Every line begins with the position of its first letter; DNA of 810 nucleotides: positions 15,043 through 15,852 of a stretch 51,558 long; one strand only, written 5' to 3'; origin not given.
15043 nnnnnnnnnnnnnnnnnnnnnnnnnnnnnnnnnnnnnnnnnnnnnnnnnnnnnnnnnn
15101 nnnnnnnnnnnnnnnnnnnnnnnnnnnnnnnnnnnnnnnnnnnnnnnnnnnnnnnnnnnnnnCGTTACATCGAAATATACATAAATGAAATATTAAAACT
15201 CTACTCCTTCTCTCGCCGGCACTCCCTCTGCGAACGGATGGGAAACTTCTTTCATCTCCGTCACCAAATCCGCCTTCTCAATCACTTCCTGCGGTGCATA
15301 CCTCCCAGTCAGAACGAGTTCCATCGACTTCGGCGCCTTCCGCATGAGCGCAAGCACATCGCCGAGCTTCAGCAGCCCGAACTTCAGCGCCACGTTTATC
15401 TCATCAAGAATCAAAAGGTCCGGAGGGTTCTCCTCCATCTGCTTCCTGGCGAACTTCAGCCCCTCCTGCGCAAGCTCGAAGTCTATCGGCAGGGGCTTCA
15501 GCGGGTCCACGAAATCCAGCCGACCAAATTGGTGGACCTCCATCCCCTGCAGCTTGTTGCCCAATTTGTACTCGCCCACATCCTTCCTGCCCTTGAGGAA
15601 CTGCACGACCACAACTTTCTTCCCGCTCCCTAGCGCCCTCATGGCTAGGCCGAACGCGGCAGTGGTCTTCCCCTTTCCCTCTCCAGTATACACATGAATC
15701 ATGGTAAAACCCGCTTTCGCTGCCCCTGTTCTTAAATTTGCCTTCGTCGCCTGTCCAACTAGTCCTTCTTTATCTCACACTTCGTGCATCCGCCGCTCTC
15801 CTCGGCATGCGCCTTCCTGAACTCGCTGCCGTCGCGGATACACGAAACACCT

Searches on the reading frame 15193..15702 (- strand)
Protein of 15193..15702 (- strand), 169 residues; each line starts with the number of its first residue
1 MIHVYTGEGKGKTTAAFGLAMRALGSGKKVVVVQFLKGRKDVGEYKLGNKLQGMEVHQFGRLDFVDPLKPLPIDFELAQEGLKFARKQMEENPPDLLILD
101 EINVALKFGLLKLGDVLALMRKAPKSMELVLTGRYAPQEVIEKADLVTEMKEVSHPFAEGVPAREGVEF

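Call 51: find_homologous_proteins(query=window:15193-15702:-, max_evalue=1e-30)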
Query window:15193-15702:- (169 aa): 6332 proteins with E <= 1e-30 among 8000 candidates; the best 120 are listed.
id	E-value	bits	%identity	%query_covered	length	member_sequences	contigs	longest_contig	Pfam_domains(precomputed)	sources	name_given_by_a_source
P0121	1.3e-103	362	100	100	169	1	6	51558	PF02572.22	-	-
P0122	5.0e-98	344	95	100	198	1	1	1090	PF02572.22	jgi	jgi:cob(I)alamin adenosyltransferase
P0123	6.8e-93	327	89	100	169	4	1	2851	PF02572.22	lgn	-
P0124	2.1e-88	313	83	100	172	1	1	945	PF02572.22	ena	-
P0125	3.3e-86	306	82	100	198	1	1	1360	PF02572.22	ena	-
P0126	3.2e-83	296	79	100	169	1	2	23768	PF02572.22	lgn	-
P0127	3.2e-82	293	79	100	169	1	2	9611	PF02572.22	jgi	-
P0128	4.6e-82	292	79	100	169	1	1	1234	PF02572.22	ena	-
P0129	2.1e-81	290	78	100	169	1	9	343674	PF02572.22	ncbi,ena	-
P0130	2.4e-70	254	68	100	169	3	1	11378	PF02572.22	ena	-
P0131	1.7e-68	248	67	100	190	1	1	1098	PF02572.22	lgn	-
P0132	1.1e-67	245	66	99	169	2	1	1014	PF02572.22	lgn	-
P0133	4.0e-66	240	65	100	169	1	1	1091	PF02572.22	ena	-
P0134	6.6e-65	236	66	100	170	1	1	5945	PF02572.22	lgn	-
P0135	1.5e-60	222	64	100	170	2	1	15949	PF02572.22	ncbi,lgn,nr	ncbi:MAG: cob(I)yrinic acid a,c-diamide adenosyltransferase [Candidatus ainarchaeum sp.]|nr:cob(I)yr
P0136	1.8e-58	215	60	99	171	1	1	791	PF02572.22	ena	-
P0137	3.3e-58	214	59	99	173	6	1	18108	PF02572.22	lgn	-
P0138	5.7e-57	210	59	99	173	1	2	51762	PF02572.22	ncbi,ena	-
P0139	5.8e-57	210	59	99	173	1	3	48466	PF02572.22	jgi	-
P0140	6.6e-57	210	60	99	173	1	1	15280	PF02572.22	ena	-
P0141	6.6e-57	210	60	99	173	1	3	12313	PF02572.22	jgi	-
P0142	1.5e-56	209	59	99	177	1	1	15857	PF02572.22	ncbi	-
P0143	1.6e-56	209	58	99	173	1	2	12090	PF02572.22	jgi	-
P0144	4.1e-56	208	60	99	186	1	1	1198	PF02572.22,PF01695.24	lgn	-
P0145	6.3e-56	207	57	100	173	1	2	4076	PF02572.22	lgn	-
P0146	1.2e-55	206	56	100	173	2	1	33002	PF02572.22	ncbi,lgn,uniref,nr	ncbi:cob(I)yrinic acid a,c-diamide adenosyltransferase [Methanosarcina spelaei]|uniref:Cob(I)yrinic 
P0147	1.5e-55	206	56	100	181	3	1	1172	PF02572.22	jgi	-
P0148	1.7e-55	206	59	100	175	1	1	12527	PF02572.22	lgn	-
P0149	1.9e-55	205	59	100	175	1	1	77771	PF02572.22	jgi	-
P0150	1.9e-55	205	59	100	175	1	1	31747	PF02572.22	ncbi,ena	ncbi:MAG: cob(I)yrinic acid a,c-diamide adenosyltransferase [Anaerolineae bacterium]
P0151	2.1e-55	205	59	100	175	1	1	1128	PF02572.22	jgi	-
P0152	2.3e-55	205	55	100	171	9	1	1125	PF02572.22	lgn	-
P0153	3.1e-55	205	59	99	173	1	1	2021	PF02572.22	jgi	-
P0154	3.3e-55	205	56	100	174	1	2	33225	PF02572.22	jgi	jgi:cob(I)alamin adenosyltransferase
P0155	3.7e-55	205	58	100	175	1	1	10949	PF02572.22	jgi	-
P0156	4.2e-55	204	57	99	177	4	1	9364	PF02572.22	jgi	jgi:cob(I)alamin adenosyltransferase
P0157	4.5e-55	204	55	100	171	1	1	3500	PF02572.22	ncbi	ncbi:MAG: cob(I)yrinic acid a,c-diamide adenosyltransferase [Candidatus Bathyarchaeia archaeon]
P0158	5.4e-55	204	55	100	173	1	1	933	PF02572.22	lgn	-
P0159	6.0e-55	204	54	99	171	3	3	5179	PF02572.22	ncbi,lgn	ncbi:MAG: cob(I)yrinic acid a,c-diamide adenosyltransferase [Candidatus Bathyarchaeia archaeon]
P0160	6.1e-55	204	59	100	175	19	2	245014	PF02572.22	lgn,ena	-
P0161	6.5e-55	204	59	100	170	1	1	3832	PF02572.22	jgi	jgi:cob(I)alamin adenosyltransferase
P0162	6.7e-55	204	57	100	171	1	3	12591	PF02572.22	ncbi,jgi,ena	-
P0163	7.9e-55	203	55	100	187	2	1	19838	PF02572.22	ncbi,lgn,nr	ncbi:MAG: cob(I)yrinic acid a,c-diamide adenosyltransferase [Candidatus Bathyarchaeota archaeon]|nr:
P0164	8.7e-55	203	56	100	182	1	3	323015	PF02572.22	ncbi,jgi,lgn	-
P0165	1.2e-54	203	58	100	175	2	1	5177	PF02572.22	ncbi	-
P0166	1.3e-54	203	58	100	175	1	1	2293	PF02572.22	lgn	-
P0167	1.5e-54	203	54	100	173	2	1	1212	PF02572.22,PF01695.24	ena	-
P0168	1.6e-54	203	56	100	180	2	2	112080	PF02572.22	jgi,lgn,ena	-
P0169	1.8e-54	202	56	99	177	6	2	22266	PF02572.22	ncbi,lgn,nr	ncbi:MAG: cob(I)yrinic acid a,c-diamide adenosyltransferase, partial [Candidatus Verstraetearchaeota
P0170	2.2e-54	202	55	100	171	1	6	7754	PF02572.22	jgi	-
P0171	2.3e-54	202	57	100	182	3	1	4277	PF02572.22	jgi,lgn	-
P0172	2.4e-54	202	57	99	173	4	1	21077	PF02572.22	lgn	-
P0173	2.8e-54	202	54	100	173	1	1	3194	PF02572.22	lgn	-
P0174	2.9e-54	202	54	100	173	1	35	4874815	PF02572.22,PF01695.24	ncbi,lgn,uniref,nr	ncbi:Cob(I)alamin adenosyltransferase [Methanosarcina barkeri str. Wiesmoor]|uniref:Cob(I)alamin ade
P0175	3.0e-54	202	57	100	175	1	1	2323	PF02572.22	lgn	-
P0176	4.1e-54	201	57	99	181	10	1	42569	PF02572.22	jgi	-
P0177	4.2e-54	201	58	99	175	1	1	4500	PF02572.22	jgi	-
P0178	5.3e-54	201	56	100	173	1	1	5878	PF02572.22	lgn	-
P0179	5.5e-54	201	57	100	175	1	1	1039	PF02572.22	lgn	-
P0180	6.2e-54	201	57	99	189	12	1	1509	PF02572.22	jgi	-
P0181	1.1e-53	200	54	100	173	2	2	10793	PF02572.22,PF01695.24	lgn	-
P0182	1.3e-53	200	54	100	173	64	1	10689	PF02572.22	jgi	jgi:cob(I)alamin adenosyltransferase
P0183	1.7e-53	199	55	99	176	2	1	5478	PF02572.22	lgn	-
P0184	1.7e-53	199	57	99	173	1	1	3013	PF02572.22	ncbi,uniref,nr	ncbi:MAG: cob(I)yrinic acid a,c-diamide adenosyltransferase [Candidatus Methanomethylicota archaeon]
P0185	1.7e-53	199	57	99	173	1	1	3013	PF02572.22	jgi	-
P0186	1.8e-53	199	58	99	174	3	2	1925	PF02572.22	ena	-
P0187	1.9e-53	199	56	98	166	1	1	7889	PF02572.22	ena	-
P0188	1.9e-53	199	56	99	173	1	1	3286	PF02572.22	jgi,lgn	-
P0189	2.0e-53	199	55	100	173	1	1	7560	PF02572.22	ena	-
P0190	2.1e-53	199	55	99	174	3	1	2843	PF02572.22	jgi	-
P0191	2.2e-53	199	57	99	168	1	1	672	PF02572.22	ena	-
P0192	3.0e-53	198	57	99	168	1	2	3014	PF02572.22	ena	-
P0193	3.1e-53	198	56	100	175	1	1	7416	PF02572.22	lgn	-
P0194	3.7e-53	198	57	99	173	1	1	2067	PF02572.22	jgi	-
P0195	5.7e-53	197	57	99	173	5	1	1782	PF02572.22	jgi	-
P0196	6.0e-53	197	58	99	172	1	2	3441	PF02572.22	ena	-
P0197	6.3e-53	197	57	99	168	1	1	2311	PF02572.22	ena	-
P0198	7.4e-53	197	56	100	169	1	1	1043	PF02572.22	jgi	jgi:cob(I)alamin adenosyltransferase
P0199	8.4e-53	197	56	100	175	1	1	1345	PF02572.22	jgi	jgi:cob(I)alamin adenosyltransferase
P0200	1.0e-52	197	58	100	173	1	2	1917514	PF02572.22,PF01695.24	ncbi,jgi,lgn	jgi:cob(I)alamin adenosyltransferase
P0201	1.1e-52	197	59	100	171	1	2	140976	PF02572.22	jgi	-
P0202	1.1e-52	197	57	99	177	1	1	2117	PF02572.22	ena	-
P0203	1.1e-52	197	56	100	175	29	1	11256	PF02572.22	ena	-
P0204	1.1e-52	196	56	100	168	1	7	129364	PF02572.22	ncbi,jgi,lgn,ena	-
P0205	1.2e-52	196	59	100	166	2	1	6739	PF02572.22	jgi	-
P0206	1.5e-52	196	57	99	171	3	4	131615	PF02572.22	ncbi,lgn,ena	ncbi:MAG: cob(I)yrinic acid a,c-diamide adenosyltransferase [Candidatus Bathyarchaeia archaeon]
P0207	1.5e-52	196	58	99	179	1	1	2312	PF02572.22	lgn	-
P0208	1.8e-52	196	57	97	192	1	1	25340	PF02572.22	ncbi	-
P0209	2.0e-52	196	62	99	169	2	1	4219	PF02572.22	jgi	-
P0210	2.3e-52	195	56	100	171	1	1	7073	PF02572.22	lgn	-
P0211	2.4e-52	195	56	100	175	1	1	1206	PF02572.22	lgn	-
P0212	2.7e-52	195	55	99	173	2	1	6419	PF02572.22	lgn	-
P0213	3.5e-52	195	58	99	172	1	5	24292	PF02572.22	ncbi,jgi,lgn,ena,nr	ncbi:MAG: cob(I)yrinic acid a,c-diamide adenosyltransferase [Thermoplasmata archaeon]|nr:cob(I)yrini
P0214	4.1e-52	195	56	99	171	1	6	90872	PF02572.22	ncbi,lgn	ncbi:MAG: cob(I)yrinic acid a,c-diamide adenosyltransferase [Candidatus Bathyarchaeia archaeon]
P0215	5.0e-52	194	55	100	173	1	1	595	PF02572.22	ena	-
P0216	5.8e-52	194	56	100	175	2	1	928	PF02572.22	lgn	-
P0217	7.1e-52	194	55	100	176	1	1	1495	PF02572.22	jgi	-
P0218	8.1e-52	194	57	99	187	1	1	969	PF02572.22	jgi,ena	-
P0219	8.3e-52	194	57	100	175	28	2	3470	PF02572.22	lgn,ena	-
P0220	9.6e-52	193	54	99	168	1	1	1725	PF02572.22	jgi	-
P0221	9.8e-52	193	54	100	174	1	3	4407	PF02572.22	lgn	-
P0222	1.1e-51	193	56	99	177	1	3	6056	PF02572.22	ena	-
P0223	1.3e-51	193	57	100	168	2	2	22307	PF02572.22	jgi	jgi:cob(I)alamin adenosyltransferase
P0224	1.4e-51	193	55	100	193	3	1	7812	PF02572.22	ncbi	-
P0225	1.4e-51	193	59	100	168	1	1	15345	PF02572.22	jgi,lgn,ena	-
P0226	1.4e-51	193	55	100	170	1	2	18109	PF02572.22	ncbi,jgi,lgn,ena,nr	ncbi:MAG TPA: cob(I)yrinic acid a,c-diamide adenosyltransferase [bacterium (Candidatus Stahlbacteria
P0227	1.4e-51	193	57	99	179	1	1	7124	PF02572.22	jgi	jgi:cob(I)alamin adenosyltransferase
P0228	1.8e-51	193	57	100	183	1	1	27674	PF02572.22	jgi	jgi:cob(I)alamin adenosyltransferase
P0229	2.2e-51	192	57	100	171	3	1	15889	PF02572.22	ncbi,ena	-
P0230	2.5e-51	192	54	100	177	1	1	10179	PF02572.22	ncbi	ncbi:MAG: cob(I)yrinic acid a,c-diamide adenosyltransferase [Thermoplasmata archaeon]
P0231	2.6e-51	192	52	99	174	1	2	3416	PF02572.22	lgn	-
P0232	2.6e-51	192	57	100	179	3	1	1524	PF02572.22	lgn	-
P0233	3.1e-51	192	53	99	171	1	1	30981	PF02572.22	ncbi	ncbi:MAG: cob(I)yrinic acid a,c-diamide adenosyltransferase [Candidatus Bathyarchaeia archaeon]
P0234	3.1e-51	192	53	100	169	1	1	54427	PF02572.22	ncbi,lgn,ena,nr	ncbi:cob(I)yrinic acid a,c-diamide adenosyltransferase [bacterium]|nr:cob(I)yrinic acid a,c-diamide 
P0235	4.9e-51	191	56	100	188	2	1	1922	PF02572.22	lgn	-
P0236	5.9e-51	191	55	99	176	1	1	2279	PF02572.22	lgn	-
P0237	6.4e-51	191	57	100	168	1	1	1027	PF02572.22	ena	-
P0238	7.2e-51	191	60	99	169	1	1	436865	PF02572.22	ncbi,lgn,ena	-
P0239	7.4e-51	191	57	99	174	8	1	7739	PF02572.22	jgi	-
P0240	7.6e-51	191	57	99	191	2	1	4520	PF02572.22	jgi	jgi:cob(I)alamin adenosyltransferase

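Call 52: find_encoding_contigs(protein=P0129, flank=6000, max_places=2)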
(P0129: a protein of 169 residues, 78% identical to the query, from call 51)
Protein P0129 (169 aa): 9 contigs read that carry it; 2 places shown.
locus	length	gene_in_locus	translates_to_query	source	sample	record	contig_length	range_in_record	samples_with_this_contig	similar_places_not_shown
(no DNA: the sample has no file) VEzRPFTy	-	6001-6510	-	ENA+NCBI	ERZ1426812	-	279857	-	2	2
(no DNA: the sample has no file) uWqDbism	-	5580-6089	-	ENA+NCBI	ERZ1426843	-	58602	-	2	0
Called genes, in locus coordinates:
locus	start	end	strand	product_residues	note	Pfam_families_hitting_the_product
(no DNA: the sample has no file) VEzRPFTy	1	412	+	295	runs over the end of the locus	PF26553:PDDEXK_19, PF01381:HTH_3, PF12844:HTH_19 (weak), PF13443:HTH_26 (faint), PF13560:HTH_31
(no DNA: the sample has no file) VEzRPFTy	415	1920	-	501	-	PF02789:Peptidase_M17_N, PF00883:Peptidase_M17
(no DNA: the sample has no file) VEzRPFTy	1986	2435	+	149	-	PF22811:Zn_ribbon_NrdR, PF03477:ATP-cone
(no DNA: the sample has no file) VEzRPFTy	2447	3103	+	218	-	PF13489:Methyltransf_23 (weak), PF07021:MetW, PF13847:Methyltransf_31 (weak), PF13649:Methyltransf_25, PF08241:Methyltransf_11, PF08242:Methyltransf_12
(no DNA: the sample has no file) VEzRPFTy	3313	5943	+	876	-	PF13192:Thioredoxin_3 (weak), PF03477:ATP-cone, PF00317:Ribonuc_red_lgN, PF02867:Ribonuc_red_lgC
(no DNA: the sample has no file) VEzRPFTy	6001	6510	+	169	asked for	PF02572:CobA_CobO_BtuR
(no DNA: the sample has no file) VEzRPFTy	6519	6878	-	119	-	-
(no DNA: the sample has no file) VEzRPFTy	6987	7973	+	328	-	PF13404:HTH_AsnC-type, PF13412:HTH_24, PF13404:HTH_AsnC-type (weak), PF13412:HTH_24 (weak)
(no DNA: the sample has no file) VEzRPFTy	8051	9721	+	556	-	PF00118:Cpn60_TCP1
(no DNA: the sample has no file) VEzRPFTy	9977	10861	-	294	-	PF00557:Peptidase_M24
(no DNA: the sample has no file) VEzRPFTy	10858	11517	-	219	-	PF00702:Hydrolase, PF12710:HAD (weak), PF13419:HAD_2, PF13242:Hydrolase_like (weak)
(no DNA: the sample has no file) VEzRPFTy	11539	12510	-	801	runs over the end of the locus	PF03104:DNA_pol_B_exo1, PF13482:RNase_H_2 (weak), PF00136:DNA_pol_B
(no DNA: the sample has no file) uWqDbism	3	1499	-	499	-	?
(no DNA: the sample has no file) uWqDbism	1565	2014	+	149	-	PF22811:Zn_ribbon_NrdR, PF03477:ATP-cone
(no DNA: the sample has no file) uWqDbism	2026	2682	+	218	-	PF13489:Methyltransf_23 (weak), PF07021:MetW, PF13847:Methyltransf_31 (weak), PF13649:Methyltransf_25, PF08241:Methyltransf_11, PF08242:Methyltransf_12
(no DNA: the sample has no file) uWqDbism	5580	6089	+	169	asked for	PF02572:CobA_CobO_BtuR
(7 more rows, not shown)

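Call 53: find_encoding_contigs(protein=P0126, flank=6000, max_places=2)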
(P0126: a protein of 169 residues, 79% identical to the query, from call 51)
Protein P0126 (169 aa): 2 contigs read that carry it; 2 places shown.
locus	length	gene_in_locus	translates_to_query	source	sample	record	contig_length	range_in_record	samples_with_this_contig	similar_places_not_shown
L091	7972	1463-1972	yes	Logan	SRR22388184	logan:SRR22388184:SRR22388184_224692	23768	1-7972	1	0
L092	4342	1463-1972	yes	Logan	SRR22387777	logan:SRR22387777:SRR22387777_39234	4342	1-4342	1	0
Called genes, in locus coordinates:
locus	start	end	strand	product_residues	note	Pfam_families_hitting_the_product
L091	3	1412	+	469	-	?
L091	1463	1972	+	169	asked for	PF02572:CobA_CobO_BtuR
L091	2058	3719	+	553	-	PF00118:Cpn60_TCP1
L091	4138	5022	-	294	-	PF00557:Peptidase_M24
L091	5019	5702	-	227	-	PF00702:Hydrolase, PF12710:HAD, PF13419:HAD_2, PF13242:Hydrolase_like (weak)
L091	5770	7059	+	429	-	PF00108:Thiolase_N, PF22691:Thiolase_C_1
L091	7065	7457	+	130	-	PF12172:zf-ChsH2, PF01796:OB_ChsH2_C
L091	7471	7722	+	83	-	PF23297:ACP_SdgA_C, PF00550:PP-binding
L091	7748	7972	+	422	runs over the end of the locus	PF00108:Thiolase_N, PF08545:ACP_syn_III (weak), PF22691:Thiolase_C_1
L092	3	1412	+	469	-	?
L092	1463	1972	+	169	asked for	PF02572:CobA_CobO_BtuR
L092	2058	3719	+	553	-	PF00118:Cpn60_TCP1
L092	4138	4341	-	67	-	?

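Call 54: find_encoding_contigs(protein=P0123, flank=3000, max_places=2)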
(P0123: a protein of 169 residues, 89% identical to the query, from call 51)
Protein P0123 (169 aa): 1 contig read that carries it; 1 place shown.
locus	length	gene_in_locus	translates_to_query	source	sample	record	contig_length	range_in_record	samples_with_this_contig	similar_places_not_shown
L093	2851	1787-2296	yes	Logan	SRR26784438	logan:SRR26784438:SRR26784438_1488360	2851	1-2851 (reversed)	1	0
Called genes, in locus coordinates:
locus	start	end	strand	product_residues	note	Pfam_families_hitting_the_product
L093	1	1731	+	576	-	?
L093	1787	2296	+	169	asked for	PF02572:CobA_CobO_BtuR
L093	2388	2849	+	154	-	?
